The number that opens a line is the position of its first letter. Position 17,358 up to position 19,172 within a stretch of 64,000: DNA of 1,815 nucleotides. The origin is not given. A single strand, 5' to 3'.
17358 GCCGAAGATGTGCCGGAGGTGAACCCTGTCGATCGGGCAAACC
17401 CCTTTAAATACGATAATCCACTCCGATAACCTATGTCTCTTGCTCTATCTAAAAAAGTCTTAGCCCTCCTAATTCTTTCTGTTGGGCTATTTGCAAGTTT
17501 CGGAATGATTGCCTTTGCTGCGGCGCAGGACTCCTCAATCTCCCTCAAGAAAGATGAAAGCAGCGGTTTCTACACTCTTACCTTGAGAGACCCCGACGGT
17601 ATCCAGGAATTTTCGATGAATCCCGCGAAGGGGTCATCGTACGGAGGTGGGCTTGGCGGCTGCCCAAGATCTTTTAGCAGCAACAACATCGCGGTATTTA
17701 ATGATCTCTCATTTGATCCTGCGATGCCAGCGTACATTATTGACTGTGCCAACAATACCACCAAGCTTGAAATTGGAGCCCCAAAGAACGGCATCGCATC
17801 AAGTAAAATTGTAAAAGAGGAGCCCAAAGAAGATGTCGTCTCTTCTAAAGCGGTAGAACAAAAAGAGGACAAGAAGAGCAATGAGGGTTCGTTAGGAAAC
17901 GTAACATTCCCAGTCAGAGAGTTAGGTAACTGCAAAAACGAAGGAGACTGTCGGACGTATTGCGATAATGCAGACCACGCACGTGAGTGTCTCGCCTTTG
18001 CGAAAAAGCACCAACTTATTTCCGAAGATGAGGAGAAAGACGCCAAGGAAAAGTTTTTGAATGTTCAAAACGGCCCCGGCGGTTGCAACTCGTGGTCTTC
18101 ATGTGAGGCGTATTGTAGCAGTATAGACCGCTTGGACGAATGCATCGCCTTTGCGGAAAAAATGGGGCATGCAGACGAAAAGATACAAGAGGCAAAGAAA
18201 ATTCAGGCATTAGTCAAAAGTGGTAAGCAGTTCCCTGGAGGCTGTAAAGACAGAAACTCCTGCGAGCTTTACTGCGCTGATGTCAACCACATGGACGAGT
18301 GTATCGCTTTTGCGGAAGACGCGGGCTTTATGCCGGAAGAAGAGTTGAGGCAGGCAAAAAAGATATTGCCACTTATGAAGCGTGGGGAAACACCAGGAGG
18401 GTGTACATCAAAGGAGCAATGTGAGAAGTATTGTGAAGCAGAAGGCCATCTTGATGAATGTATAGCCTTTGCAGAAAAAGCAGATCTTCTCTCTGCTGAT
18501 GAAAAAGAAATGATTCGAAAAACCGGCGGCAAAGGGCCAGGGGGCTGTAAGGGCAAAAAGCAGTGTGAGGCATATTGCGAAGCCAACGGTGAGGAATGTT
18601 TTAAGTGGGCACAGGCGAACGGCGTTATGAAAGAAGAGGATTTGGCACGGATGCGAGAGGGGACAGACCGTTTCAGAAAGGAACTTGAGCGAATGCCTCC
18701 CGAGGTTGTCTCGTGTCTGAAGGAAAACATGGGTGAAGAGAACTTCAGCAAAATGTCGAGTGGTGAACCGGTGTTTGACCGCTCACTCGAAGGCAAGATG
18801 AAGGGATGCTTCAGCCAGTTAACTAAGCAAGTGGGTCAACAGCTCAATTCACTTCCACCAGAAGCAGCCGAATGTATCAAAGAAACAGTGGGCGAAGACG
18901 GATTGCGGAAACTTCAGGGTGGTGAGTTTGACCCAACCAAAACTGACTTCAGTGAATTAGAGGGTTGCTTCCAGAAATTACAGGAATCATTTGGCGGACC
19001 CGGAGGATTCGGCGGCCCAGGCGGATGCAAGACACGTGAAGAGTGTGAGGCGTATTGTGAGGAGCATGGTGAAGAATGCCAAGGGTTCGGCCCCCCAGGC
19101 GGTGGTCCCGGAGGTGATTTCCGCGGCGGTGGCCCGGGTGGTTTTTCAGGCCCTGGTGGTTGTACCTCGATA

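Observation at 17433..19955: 840-aa secreted protein built from at least 8 copies of an undescribed 4-cysteine module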

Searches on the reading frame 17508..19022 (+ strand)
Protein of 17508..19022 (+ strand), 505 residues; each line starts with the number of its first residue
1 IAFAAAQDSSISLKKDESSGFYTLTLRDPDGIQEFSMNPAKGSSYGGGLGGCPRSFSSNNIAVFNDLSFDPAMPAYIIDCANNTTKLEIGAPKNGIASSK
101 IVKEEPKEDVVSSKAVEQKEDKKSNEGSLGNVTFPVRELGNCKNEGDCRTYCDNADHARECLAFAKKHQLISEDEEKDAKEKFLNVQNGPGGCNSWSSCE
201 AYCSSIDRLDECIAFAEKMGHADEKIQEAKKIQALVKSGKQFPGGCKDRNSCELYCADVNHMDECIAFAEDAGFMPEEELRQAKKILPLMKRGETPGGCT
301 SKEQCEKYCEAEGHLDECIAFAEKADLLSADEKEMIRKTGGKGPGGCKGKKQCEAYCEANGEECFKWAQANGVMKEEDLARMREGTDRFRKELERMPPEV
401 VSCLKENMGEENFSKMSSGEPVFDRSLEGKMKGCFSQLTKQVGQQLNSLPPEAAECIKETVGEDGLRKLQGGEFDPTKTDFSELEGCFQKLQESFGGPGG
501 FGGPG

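Call 22: find_related_loci(query=A1, collection=genome_contigs, flank=4000)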
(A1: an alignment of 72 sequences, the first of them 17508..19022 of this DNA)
Query A1 (505 aa) in genome_contigs; peptide patterns used: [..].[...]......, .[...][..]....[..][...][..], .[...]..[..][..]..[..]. (x = any residue, [..] = any of these).
429 stretches matched a pattern; 343 encode a relative of the query (tblastn E <= 1e-3); the best 80 are kept; 80 distinct loci.
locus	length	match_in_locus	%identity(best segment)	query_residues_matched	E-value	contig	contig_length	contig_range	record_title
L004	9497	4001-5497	78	1-495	0e+0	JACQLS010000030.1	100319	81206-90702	MAG: Parcubacteria group bacterium isolate NC_groundwater_1209_Ag_S-0.1um_50_38 S_p1_S3_coassembly_k141_1629798, whole g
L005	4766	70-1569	59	2-501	0e+0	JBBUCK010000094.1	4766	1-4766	MAG: Patescibacteria group bacterium isolate H32-bin035 H32_bin035_000000000094, whole genome shotgun sequence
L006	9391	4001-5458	61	4-492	0e+0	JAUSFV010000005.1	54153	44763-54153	MAG: bacterium isolate E14_maxbin.402 E14_k141_473914, whole genome shotgun sequence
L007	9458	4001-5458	59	4-495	0e+0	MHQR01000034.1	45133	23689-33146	MAG: Candidatus Sungbacteria bacterium RIFCSPLOWO2_01_FULL_54_21 rifcsplowo2_01_scaffold_895, whole genome shotgun seque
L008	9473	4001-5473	61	4-494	0e+0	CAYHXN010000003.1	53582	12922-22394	MAG TPA_asm: uncultured Candidatus Saccharibacteria bacterium isolate ERP119705_co17_962 genome assembly, contig: NODE_5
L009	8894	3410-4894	62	4-496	0e+0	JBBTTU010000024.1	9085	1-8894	MAG: Patescibacteria group bacterium isolate H51-bin151_1 H51_bin151_1_000000000024, whole genome shotgun sequence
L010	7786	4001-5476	61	4-492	0e+0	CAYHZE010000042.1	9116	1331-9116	MAG TPA_asm: uncultured Candidatus Saccharibacteria bacterium isolate ERP119705_co17_184 genome assembly, contig: NODE_1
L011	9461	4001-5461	58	4-492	0e+0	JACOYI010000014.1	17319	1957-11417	MAG: Candidatus Niyogibacteria bacterium isolate NC_groundwater_175_Ag_S-0.1um_54_37 S4_GD2017_2_S1_scaffold_5592, whole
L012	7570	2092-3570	63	4-494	0e+0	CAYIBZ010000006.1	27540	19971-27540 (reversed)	MAG TPA_asm: uncultured Candidatus Saccharibacteria bacterium isolate ERP119705_co1_679 genome assembly, contig: NODE_16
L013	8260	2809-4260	62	7-492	0e+0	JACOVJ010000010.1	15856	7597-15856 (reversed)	MAG: Candidatus Niyogibacteria bacterium isolate NC_groundwater_97_Ag_S-0.1um_54_719 S_p1_S3_170907_scaffold_16422, whol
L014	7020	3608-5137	56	4-505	0e+0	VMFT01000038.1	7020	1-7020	MAG: Parcubacteria group bacterium Gr01-1014_29 G01um101429_scaffold_5379, whole genome shotgun sequence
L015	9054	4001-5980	58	4-505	0e+0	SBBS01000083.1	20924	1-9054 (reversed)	MAG: bacterium isolate Bin_46_1 Hy_contig14785, whole genome shotgun sequence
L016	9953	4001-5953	57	2-495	0e+0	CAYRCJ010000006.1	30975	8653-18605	MAG TPA_asm: uncultured Candidatus Saccharibacteria bacterium isolate SRP193066_co2_427 genome assembly, contig: NODE_75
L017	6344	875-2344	58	4-494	0e+0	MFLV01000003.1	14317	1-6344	MAG: Candidatus Kaiserbacteria bacterium RIFCSPLOWO2_01_FULL_51_21 rifcsplowo2_01_scaffold_12258, whole genome shotgun s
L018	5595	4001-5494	60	4-500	0e+0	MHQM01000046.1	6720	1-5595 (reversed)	MAG: Candidatus Sungbacteria bacterium RIFCSPHIGHO2_02_FULL_52_23 rifcsphigho2_02_scaffold_73753, whole genome shotgun s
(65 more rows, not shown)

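Call 23: predict_structure(alignment_id=A1)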
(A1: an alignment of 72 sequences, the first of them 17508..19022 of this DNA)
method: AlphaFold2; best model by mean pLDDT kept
length: 505 residues; sequences in the alignment: 72
mean_pLDDT: 84.5   pTM: 0.64
mean pLDDT of the five models: 84.5, 83.8, 83.3, 81.1, 79.5
residues with pLDDT >= 90: 226; 70-90: 234; 50-70: 7; < 50: 38
segments of 3 or more residues with pLDDT < 50: 1-6, 105-126, 496-505
pLDDT, mean of each block of 10 residues (from residue 1): 56 93 94 90 80 89 82 92 90 93 58 38 47 87 82 82 91 88 83 84 91 91 86 93 91 89 95 93 95 92 87 92 94 91 89 86 92 91 91 92 93 92 86 85 82 89 86 72 81 63 38
secondary structure, 60 per line:
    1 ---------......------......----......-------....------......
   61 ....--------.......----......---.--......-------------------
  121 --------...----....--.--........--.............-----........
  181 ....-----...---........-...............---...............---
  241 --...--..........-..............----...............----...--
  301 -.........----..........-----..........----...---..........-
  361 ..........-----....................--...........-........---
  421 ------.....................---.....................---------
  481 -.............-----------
elements in order: E10-15 E22-27 E32-37 E45-48 E55-61 E73-79 E84-89 E96-101 H145-152 H155-167 H173-184 H196-203 H206-219 H223-237 H249-257 H259-272 H277-291 H302-310 H315-324 H330-339 H350-359 H361-370 H376-395 H398-408 H410-417 H427-447 H451-471 H482-494

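Call 27: fold_search(model_id=the predicted structure, library=pdb)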
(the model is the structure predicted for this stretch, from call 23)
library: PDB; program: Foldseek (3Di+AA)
matches with E <= 10: 184; with E <= 0.001: 0
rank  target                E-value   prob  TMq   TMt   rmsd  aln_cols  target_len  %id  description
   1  5l2h_D                5.2e-01  0.28  0.10  0.35  12.9       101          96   11  Crystal Structure of W26A mutant of anti-EGFR Centyrin P54AR4-83v2 (released 2016-11-02)
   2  8qvw_B                6.3e-01  0.11  0.14  0.15  26.0       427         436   14  Cryo-EM structure of the peptide binding domain of human SRP68/72 (released 2024-02-07)
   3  9sob_P                8.9e-01  0.06  0.11  0.09  31.4       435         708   10  Structural Model of the Nuclear Pore Complex in Arabidopsis thaliana (released 2025-11-05)
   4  4u3h                  9.3e-01  0.18  0.09  0.33  11.1        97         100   13  Crystal structure of FN3con (released 2015-02-11)
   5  5e95_B                1.1e+00  0.13  0.09  0.32  12.4       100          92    8  Crystal Structure of Mb(NS1)/H-Ras Complex (released 2016-11-02)
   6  6t46_G                1.1e+00  0.06  0.10  0.12  27.9       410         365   11  Structure of the Rap conjugation gene regulator of the plasmid pLS20 in complex with the Phr* peptide (released 2020-06-24)
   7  2p9r_B                1.4e+00  0.25  0.11  0.41   6.0        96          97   12  Human alpha2-macroglogulin is composed of multiple domains, as predicted by homology with complement component C3 (released 2007-08-21)
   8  4uzn_A                1.5e+00  0.57  0.14  0.50   4.7       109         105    7  The native structure of the family 46 carbohydrate-binding module (CBM46) of endo-beta-1,4-glucanase B (Cel5B) from Ba (released 2015-02-25)
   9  9n7g_B                1.5e+00  0.15  0.10  0.22   8.6        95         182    7  Crystal structure of S1007A in complex with FN3 (released 2025-12-17)
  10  6z2o                  1.5e+00  0.12  0.10  0.13  10.1        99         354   11  Crystal structure of wild type OgpA from Akkermansia muciniphila in P 21 21 21 (released 2020-09-30)
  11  7yld_E                1.7e+00  0.20  0.11  0.40   4.8        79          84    9  Two monobodies recognizing the conserved epitopes of SARS-CoV-2 N antigen applicable to the broad COVID-19 diagnosis (released 2024-04-24)
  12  4i86_B                1.7e+00  0.13  0.07  0.26  10.5       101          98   13  Crystal structure of PilZ domain of CeSA from cellulose synthesizing bacterium (released 2013-04-03)
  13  5nkq_E                1.7e+00  0.06  0.07  0.24  11.9        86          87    9  Crystal structure of a dual topology fluoride ion channel. (released 2017-04-26)
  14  9n7g_A                1.8e+00  0.14  0.10  0.22   8.9        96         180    9  Crystal structure of S1007A in complex with FN3 (released 2025-12-17)
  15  6t46_E                1.8e+00  0.04  0.10  0.12  27.7       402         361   11  Structure of the Rap conjugation gene regulator of the plasmid pLS20 in complex with the Phr* peptide (released 2020-06-24)
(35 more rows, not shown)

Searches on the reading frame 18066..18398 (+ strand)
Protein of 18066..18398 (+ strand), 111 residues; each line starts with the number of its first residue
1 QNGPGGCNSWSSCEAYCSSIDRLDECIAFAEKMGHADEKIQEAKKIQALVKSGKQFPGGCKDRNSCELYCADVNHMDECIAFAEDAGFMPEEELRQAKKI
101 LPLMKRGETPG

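Call 74: predict_structure(alignment_id=A6)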
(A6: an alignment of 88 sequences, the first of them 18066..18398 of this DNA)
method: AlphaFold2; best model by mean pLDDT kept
length: 111 residues; sequences in the alignment: 88
mean_pLDDT: 89.4   pTM: 0.72
mean pLDDT of the five models: 89.4, 88.6, 88.1, 87.2, 85.6
residues with pLDDT >= 90: 75; 70-90: 33; 50-70: 3; < 50: 0
segments of 3 or more residues with pLDDT < 50: none
pLDDT, mean of each block of 10 residues (from residue 1): 87 90 91 81 90 91 92 94 91 93 87 56
secondary structure, 60 per line:
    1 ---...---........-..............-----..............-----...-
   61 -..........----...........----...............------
elements in order: H10-17 H20-32 H38-51 H63-71 H76-86 H91-105
